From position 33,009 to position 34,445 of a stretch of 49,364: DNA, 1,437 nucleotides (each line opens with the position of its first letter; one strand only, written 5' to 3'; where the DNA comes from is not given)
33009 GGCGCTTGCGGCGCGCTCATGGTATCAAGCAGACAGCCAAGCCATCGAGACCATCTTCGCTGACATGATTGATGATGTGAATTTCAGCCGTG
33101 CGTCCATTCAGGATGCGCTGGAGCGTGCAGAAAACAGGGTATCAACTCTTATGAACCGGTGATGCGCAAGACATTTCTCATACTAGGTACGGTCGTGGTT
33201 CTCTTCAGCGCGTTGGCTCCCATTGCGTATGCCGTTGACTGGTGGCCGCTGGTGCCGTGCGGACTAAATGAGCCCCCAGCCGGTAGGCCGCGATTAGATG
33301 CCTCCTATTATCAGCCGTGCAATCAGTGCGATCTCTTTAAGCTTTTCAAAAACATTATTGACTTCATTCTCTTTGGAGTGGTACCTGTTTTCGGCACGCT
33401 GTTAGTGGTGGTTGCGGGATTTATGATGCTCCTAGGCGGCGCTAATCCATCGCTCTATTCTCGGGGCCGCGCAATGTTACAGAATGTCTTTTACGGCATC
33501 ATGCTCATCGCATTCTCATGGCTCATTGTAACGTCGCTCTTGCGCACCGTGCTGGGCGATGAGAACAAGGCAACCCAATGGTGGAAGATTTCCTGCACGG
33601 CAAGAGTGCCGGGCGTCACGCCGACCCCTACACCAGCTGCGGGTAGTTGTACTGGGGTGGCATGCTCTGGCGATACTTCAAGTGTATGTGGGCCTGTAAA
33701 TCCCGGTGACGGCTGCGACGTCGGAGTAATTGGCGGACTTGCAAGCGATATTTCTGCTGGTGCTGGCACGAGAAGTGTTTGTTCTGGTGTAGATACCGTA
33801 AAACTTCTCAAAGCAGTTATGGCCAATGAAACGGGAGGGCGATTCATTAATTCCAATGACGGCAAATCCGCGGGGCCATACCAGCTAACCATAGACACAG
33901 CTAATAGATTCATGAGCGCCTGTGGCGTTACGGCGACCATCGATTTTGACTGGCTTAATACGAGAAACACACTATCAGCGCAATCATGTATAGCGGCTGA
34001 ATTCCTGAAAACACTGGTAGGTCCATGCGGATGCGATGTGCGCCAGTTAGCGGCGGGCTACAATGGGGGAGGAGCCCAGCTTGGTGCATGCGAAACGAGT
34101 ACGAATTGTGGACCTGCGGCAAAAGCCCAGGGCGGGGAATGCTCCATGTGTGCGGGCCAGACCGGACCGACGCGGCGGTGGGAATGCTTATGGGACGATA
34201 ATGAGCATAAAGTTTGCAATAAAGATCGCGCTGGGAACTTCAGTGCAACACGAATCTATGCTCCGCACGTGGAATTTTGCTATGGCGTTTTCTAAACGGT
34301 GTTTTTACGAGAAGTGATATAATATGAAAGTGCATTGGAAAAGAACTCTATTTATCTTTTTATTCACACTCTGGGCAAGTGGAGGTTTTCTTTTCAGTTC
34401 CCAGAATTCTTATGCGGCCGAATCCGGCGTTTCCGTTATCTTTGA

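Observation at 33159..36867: Tandem array of five divergent T4SS-pilin-like genes: candidate surface-filament locus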

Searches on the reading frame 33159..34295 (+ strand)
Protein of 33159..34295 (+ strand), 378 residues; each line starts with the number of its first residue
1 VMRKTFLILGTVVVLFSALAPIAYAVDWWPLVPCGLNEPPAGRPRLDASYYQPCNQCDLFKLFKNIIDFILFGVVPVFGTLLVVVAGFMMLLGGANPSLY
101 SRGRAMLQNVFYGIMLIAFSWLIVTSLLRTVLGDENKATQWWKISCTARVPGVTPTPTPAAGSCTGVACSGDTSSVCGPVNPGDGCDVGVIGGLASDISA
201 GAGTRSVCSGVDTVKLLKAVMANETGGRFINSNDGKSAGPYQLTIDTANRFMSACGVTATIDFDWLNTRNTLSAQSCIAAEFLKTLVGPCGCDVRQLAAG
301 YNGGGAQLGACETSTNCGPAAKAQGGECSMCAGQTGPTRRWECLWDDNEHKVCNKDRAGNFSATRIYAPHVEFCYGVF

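Call 3: search_protein_families(library=pfam, proteins=[window:33159-34295:+], max_evalue=1)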
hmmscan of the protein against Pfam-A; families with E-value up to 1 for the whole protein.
window:33159-34295:+ (378 aa): 3 families
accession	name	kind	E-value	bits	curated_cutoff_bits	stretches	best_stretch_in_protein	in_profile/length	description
PF18895.5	T4SS_pilin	-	0.0027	18.2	26.6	1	70-125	15-69/71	Type IV secretion system pilin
PF04956.18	TrbC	-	0.014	16.1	27.9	1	62-123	40-94/98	TrbC/VIRB2 pilin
PF01464.25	SLT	-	0.1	12.6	21.3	1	215-309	15-102/117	Transglycosylase SLT domain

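Call 4: search_protein_families(library=ncbifam, proteins=[window:33159-34295:+], max_evalue=1)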
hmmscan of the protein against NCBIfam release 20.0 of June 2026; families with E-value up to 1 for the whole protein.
window:33159-34295:+ (378 aa): 0 families

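Call 19: find_homologous_proteins(query=window:33159-34295:+, max_evalue=0.001)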
Query window:33159-34295:+ (378 aa): 56 proteins with E <= 0.001 among 8000 candidates.
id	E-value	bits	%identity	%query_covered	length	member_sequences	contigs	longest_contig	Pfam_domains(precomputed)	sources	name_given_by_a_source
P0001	2.9e-259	878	100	100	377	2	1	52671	-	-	-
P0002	1.9e-118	414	49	99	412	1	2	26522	PF01464.26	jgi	jgi:hypothetical protein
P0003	1.5e-114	401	50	92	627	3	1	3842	PF01464.26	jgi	-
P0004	9.7e-109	382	45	99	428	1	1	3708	PF01464.26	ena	-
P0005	3.5e-106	374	45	100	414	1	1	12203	PF18895.6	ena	-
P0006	4.2e-105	370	53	56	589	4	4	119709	PF18895.6,PF05345.19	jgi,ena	-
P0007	5.3e-102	360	59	57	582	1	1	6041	PF18895.6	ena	-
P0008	5.3e-99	350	58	53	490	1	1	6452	PF18895.6,PF05345.19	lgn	-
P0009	6.1e-97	343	57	62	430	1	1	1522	PF05345.19,PF01464.26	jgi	jgi:hypothetical protein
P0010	9.5e-95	336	47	99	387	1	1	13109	-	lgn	-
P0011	9.8e-93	329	42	100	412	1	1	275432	PF01464.26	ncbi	-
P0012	1.3e-91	326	57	60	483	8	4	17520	PF18895.6,PF05345.19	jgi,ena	-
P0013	6.6e-91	323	53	59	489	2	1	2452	PF18895.6,PF01464.26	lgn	-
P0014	6.9e-90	320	44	100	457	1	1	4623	PF18895.6,PF01464.26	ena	-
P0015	2.7e-87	311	49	58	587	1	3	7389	PF01464.26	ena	-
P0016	3.2e-83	298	44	94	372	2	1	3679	PF01464.26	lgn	-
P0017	1.2e-81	293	40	95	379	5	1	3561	PF18895.6,PF01464.26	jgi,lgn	-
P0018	7.8e-79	284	46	85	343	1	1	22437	PF18895.6,PF01464.26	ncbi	-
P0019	8.2e-79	284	46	57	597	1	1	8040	PF01464.26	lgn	-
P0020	5.2e-78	281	41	96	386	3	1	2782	PF01464.26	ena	-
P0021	7.1e-76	274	55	57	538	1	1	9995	PF18895.6,PF01464.26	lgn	-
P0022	3.5e-75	272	41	94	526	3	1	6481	PF01464.26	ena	-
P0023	3.4e-73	265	40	98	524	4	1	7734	PF18895.6,PF01464.26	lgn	-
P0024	4.6e-73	265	41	94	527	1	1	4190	PF18895.6,PF01464.26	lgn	-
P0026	1.4e-71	260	41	99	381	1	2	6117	PF01464.26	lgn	-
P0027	2.3e-71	259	41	89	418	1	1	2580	PF01464.26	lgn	-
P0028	3.8e-70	255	50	57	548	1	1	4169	PF18895.6,PF01464.26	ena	-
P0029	2.5e-69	252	53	58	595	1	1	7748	PF01464.26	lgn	-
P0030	6.5e-68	248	51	58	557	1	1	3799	PF18895.6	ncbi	-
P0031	2.9e-66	242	53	57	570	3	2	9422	PF01464.26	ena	-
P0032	1.6e-65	240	50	56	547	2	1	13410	PF01464.26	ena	-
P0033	2.2e-65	239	42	85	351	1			PF18895.6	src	-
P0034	2.4e-65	239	39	93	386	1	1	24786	PF18895.6,PF01464.26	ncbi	-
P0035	7.1e-65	238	47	57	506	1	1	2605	PF18895.6,PF01464.26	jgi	jgi:hypothetical protein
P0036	8.5e-65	237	37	99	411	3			PF18895.6,PF01464.26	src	-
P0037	4.9e-63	232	45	47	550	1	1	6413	PF18895.6,PF05345.19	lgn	-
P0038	5.2e-63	231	37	100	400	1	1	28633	PF01464.26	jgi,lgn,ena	-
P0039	1.1e-62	230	40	80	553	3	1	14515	PF01464.26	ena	-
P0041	1.3e-56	210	62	42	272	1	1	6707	PF18895.6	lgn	-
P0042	7.9e-56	208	44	62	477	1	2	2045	PF01464.26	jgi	jgi:hypothetical protein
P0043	3.5e-53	199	37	98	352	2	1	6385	PF01464.26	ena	-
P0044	6.0e-51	192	45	59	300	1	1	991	PF01464.26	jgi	jgi:hypothetical protein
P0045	8.7e-45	171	34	98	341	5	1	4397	PF18895.6,PF01464.26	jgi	-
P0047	4.9e-44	169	51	36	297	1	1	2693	PF18895.6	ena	-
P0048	4.5e-41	159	38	53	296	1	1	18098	PF18895.6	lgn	-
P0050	7.8e-32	129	45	39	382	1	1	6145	PF18895.6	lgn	-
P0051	1.6e-31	128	43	39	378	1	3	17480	PF18895.6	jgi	-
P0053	2.2e-25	108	38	41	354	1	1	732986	PF18895.6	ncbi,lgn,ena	-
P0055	1.3e-18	85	38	34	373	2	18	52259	PF18895.6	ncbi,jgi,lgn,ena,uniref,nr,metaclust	ncbi:MAG: hypothetical protein A2750_01000 [Candidatus Yanofskybacteria bacterium RIFCSPHIGHO2_01_FU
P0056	2.6e-10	58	34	38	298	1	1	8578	PF18895.6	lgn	-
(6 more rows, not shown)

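Call 22: search_solved_structures(query=A1, max_evalue=1, show_alignments=2)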
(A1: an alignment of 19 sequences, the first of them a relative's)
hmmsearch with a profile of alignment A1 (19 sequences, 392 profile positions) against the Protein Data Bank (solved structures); distinct sequences matched with E-value up to 1: 21.
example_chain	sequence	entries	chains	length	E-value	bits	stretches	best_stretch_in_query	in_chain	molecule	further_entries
3t36_A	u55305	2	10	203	0.00018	23.7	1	222-299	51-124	Endo-type membrane-bound lytic murein transglycosylase A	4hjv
2y8p_A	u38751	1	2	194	0.00023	23.4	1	227-299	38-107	ENDO-TYPE MEMBRANE-BOUND LYTIC MUREIN TRANSGLYCOSYLASE A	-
6ghz_B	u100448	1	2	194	0.00023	23.4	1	227-299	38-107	Endo-type membrane-bound lytic murein transglycosylase A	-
6gi4_B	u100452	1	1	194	0.00025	23.2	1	227-299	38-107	Endo-type membrane-bound lytic murein transglycosylase A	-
6gi3_B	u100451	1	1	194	0.00069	21.8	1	227-299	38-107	Endo-type membrane-bound lytic murein transglycosylase A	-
6ghy_B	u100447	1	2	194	0.0023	20.1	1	227-299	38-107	Endo-type membrane-bound lytic murein transglycosylase A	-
4hjy_A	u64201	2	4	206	0.0026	19.9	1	227-299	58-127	Endo-type membrane-bound lytic murein transglycosylase A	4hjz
6fbt_A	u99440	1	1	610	0.02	17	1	230-318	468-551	Probable soluble lytic transglycosylase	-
5ohu_A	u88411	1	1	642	0.021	16.9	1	230-318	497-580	Soluble lytic murein transglycosylase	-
5mpq_A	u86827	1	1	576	0.08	15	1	231-272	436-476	Transglycosylase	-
5o1j_A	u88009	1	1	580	0.081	15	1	231-272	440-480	Putative soluble lytic murein transglycosylase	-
6fpn_B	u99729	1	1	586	0.083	15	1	231-272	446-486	Putative soluble lytic murein transglycosylase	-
5o24_A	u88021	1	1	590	0.084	14.9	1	231-272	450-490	Transglycosylase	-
5o29_A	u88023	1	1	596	0.086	14.9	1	231-272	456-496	Transglycosylase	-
5o2n_A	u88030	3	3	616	0.092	14.8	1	231-272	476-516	Transglycosylase | Putative soluble lytic murein transglycosylase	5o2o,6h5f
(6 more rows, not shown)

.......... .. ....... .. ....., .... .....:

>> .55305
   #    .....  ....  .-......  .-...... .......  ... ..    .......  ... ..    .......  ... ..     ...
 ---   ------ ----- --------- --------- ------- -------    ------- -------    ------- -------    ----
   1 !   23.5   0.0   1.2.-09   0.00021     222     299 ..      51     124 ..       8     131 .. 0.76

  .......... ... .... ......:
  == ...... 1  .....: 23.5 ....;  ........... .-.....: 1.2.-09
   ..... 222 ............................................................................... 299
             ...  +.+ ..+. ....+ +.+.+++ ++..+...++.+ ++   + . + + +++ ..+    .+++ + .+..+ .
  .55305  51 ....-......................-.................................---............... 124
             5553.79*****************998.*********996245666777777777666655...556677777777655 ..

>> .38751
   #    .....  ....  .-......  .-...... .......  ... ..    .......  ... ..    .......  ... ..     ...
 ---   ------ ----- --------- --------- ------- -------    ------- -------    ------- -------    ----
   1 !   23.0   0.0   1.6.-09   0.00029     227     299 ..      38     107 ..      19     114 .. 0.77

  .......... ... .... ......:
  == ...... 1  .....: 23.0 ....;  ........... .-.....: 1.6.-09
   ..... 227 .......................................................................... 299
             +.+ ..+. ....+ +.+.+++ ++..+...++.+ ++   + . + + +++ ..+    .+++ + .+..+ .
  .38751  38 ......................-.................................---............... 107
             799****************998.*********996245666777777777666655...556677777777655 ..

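Call 23: search_protein_families(library=pfam, alignment_id=A1, max_evalue=0.001)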
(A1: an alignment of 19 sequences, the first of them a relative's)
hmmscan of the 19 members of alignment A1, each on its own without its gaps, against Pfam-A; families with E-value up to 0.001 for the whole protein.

A. member 1, P0001 (377 aa): 0 families

B. families by the number of members that match (of 19 scanned): 2 families
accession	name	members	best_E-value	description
PF18895.5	T4SS_pilin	17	2.2e-10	Type IV secretion system pilin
PF01464.25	SLT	16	1.9e-14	Transglycosylase SLT domain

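Call 27: find_related_loci(query=A1, collection=genome_contigs, flank=7000)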
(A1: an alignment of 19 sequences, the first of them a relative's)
Query A1 (377 aa) in genome_contigs; peptide patterns used: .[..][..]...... (x = any residue, [..] = any of these).
32 stretches matched a pattern; 24 encode a relative of the query (tblastn E <= 1e-3); 24 distinct loci.
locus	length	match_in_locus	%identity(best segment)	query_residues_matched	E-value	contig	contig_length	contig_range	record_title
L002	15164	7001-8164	43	1-377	7e-89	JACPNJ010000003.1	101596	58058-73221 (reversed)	MAG: Candidatus Yanofskybacteria bacterium isolate NC_groundwater_572_Ag_S-0.1um_42_14 S35_SO-1_scaffold_63433, whole ge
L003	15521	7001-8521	56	21-377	2e-77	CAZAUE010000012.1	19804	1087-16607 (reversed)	MAG TPA_asm: uncultured Candidatus Saccharibacteria bacterium isolate SRP050083_co1_186 genome assembly, contig: NODE_10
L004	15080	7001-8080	39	2-377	2e-77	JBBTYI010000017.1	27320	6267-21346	MAG: Patescibacteria group bacterium isolate H43-bin026_1 H43_bin026_1_000000000017, whole genome shotgun sequence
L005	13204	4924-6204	38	2-377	1e-77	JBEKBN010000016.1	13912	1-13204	MAG: Minisyncoccia bacterium isolate SPRUCE 137 SPRUCE_137_16, whole genome shotgun sequence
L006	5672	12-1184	39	11-377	8e-66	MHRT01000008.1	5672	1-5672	MAG: Candidatus Taylorbacteria bacterium RIFCSPHIGHO2_12_FULL_45_16 rifcsphigho2_12_scaffold_30497, whole genome shotgun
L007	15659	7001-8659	53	28-374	2e-61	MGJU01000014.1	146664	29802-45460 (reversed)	MAG: Candidatus Yanofskybacteria bacterium RIFCSPHIGHO2_02_FULL_43_17 rifcsphigho2_02_scaffold_364, whole genome shotgun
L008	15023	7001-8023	33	21-373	5e-61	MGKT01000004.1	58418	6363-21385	MAG: Candidatus Yanofskybacteria bacterium RIFCSPLOWO2_02_FULL_44_18 rifcsplowo2_02_scaffold_478, whole genome shotgun s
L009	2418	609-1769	34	1-373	5e-56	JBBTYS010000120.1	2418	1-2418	MAG: Patescibacteria group bacterium isolate H41-bin028_1 H41_bin028_1_000000000120, whole genome shotgun sequence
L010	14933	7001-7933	40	76-377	2e-53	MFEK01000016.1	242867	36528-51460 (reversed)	MAG: Candidatus Doudnabacteria bacterium RIFCSPHIGHO2_01_FULL_46_14 rifcsphigho2_01_scaffold_70, whole genome shotgun se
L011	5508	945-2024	35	3-373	4e-52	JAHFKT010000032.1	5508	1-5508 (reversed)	MAG: Candidatus Yanofskybacteria bacterium isolate nzgw416 NODE_18017_length_5509_cov_3.515961, whole genome shotgun seq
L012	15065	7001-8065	39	28-374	7e-64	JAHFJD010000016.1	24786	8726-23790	MAG: Candidatus Doudnabacteria bacterium isolate nzgw378 NODE_1312_length_24787_cov_3.692086, whole genome shotgun seque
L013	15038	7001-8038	33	27-374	3e-48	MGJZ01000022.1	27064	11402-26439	MAG: Candidatus Yanofskybacteria bacterium RIFCSPHIGHO2_02_FULL_50_12 rifcsphigho2_02_scaffold_4146, whole genome shotgu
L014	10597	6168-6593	41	5-151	8e-33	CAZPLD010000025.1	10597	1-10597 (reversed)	MAG TPA_asm: uncultured Candidatus Saccharibacteria bacterium isolate binchicken_co227_99 genome assembly, contig: NODE_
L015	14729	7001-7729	35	127-376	2e-32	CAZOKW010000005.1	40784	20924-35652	MAG TPA_asm: uncultured Candidatus Saccharibacteria bacterium isolate SRP178908_co1_360 genome assembly, contig: NODE_50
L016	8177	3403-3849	37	1-154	3e-31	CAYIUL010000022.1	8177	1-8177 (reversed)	MAG TPA_asm: uncultured Candidatus Saccharibacteria bacterium isolate ERP119705_co5_417 genome assembly, contig: NODE_11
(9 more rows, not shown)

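Call 29: predict_structure(alignment_id=A1)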
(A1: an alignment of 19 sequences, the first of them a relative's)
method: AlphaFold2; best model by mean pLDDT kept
length: 377 residues; sequences in the alignment: 19
mean_pLDDT: 78.1   pTM: 0.58
mean pLDDT of the five models: 78.1, 76.8, 75.9, 74.2, 70.7
residues with pLDDT >= 90: 106; 70-90: 162; 50-70: 73; < 50: 36
segments of 3 or more residues with pLDDT < 50: 20-28, 132-158
pLDDT, mean of each block of 10 residues (from residue 1): 71 60 48 64 63 64 72 77 85 85 86 79 64 46 42 39 75 73 78 93 91 97 93 93 96 96 97 98 91 92 75 87 77 79 86 82 90 92
secondary structure, 60 per line:
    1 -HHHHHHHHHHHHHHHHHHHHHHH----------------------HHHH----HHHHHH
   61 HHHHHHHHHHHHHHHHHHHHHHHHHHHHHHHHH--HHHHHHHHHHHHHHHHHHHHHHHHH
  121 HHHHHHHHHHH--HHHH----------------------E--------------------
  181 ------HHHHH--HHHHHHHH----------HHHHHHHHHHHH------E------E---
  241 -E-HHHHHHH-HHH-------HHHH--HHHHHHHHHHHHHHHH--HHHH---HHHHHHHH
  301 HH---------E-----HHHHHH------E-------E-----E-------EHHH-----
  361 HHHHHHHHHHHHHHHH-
elements in order: H2-24 H47-50 H55-93 H96-131 H134-137 H187-191 H194-201 H212-223 H244-250 H262-265 H268-283 H286-289 H293-302 H318-323 H361-376

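Call 33: fold_search(model_id=the predicted structure, library=pdb)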
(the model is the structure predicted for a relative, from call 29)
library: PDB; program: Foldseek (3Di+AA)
matches with E <= 10: 93; with E <= 0.001: 0
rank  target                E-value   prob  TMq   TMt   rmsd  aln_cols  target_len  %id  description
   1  6ghz_B                4.9e-03  1.00  0.30  0.54   7.3       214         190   18  Structure of Lytic Transglycosylase MltE mutant Y192F from E.coli (released 2018-10-31)
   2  3t36_B                6.0e-03  1.00  0.29  0.52   8.1       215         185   18  Crystal structure of lytic transglycosylase MltE from Eschericha coli (released 2012-07-25)
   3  2y8p_A                7.6e-03  1.00  0.27  0.49   3.7       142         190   24  Crystal Structure of an Outer Membrane-Anchored Endolytic Peptidoglycan Lytic Transglycosylase (MltE) from Escherichia (released 2011-04-13)
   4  6ghz_A                7.6e-03  1.00  0.26  0.50   3.6       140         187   24  Structure of Lytic Transglycosylase MltE mutant Y192F from E.coli (released 2018-10-31)
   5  2y8p_B                9.7e-03  1.00  0.25  0.47   3.5       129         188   22  Crystal Structure of an Outer Membrane-Anchored Endolytic Peptidoglycan Lytic Transglycosylase (MltE) from Escherichia (released 2011-04-13)
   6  6gi4                  1.1e-02  1.00  0.25  0.46   3.9       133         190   24  Structure of Lytic Transglycosylase MltE mutant S75A from E.coli (released 2018-10-10)
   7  6ghy_A                1.2e-02  1.00  0.26  0.48   3.5       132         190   22  Structure of Lytic Transglycosylase MltE inactive mutant E64Q from E.coli (released 2018-10-31)
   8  3t36_D                1.5e-02  1.00  0.22  0.41   7.3       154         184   18  Crystal structure of lytic transglycosylase MltE from Eschericha coli (released 2012-07-25)
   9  6gi3                  1.7e-02  1.00  0.29  0.52   7.8       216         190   18  Structure of Lytic Transglycosylase MltE mutant S73A from E.coli (released 2018-10-10)
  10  6ghy_B                2.0e-02  1.00  0.25  0.47   3.7       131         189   21  Structure of Lytic Transglycosylase MltE inactive mutant E64Q from E.coli (released 2018-10-31)
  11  4hjy_A                2.3e-02  1.00  0.25  0.48   3.6       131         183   23  2.4 A Crystal structure of E. coli MltE-E64Q with bound chitopentaose (released 2012-10-24)
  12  3t36_A                2.5e-02  1.00  0.24  0.45   4.2       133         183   24  Crystal structure of lytic transglycosylase MltE from Eschericha coli (released 2012-07-25)
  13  4hjv_D                2.8e-02  1.00  0.25  0.49   3.9       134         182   24  Crystal structure of E. coli MltE with bound bulgecin and murodipeptide (released 2012-10-24)
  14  5aa2_C                3.6e-02  1.00  0.31  0.29   6.1       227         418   14  Crystal structure of MltF from Pseudomonas aeruginosa in complex with NAM-pentapeptide. (released 2016-10-12)
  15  5aa1_C                4.0e-02  1.00  0.31  0.28   5.3       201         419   16  Crystal structure of MltF from Pseudomonas aeruginosa in complex with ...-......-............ (released 2016-10-12)
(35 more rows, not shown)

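Call 76: search_protein_families(library=phrogs, proteins=[window:33162-34295:+], max_evalue=0.01)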
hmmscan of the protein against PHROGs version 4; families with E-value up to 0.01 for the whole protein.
window:33162-34295:+ (377 aa): 0 families

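Call 82: search_protein_representatives(alignment_id=A1)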
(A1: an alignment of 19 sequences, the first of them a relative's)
Query: 19 sequences, 392 profile positions. Proteins with E-value up to 0.001 (for the whole library): 28407; up to 1e-10: 6656; up to 1e-30: 287. The best 150 are listed.
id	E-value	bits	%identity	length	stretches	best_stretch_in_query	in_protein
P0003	4.6e-160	549.2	-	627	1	25-392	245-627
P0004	4.3e-159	546.0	-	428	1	3-392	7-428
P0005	1.3e-155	534.6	-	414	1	1-392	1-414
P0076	1.6e-155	534.3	-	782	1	24-392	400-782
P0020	1.5e-145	501.4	-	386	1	14-392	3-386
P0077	2.4e-143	494.2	-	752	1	4-392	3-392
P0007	1.2e-142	491.9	-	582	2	157-392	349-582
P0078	3.5e-141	487.1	-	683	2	150-392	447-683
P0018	7.1e-141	486.0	-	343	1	54-392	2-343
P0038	1.2e-138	478.7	-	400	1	1-392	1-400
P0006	3.1e-138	477.4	-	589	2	159-391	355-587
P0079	1.2e-137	475.4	-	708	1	7-391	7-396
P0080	2.4e-136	471.1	-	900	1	5-392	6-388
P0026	3.3e-135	467.4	-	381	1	3-392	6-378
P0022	5.0e-135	466.8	-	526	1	1-392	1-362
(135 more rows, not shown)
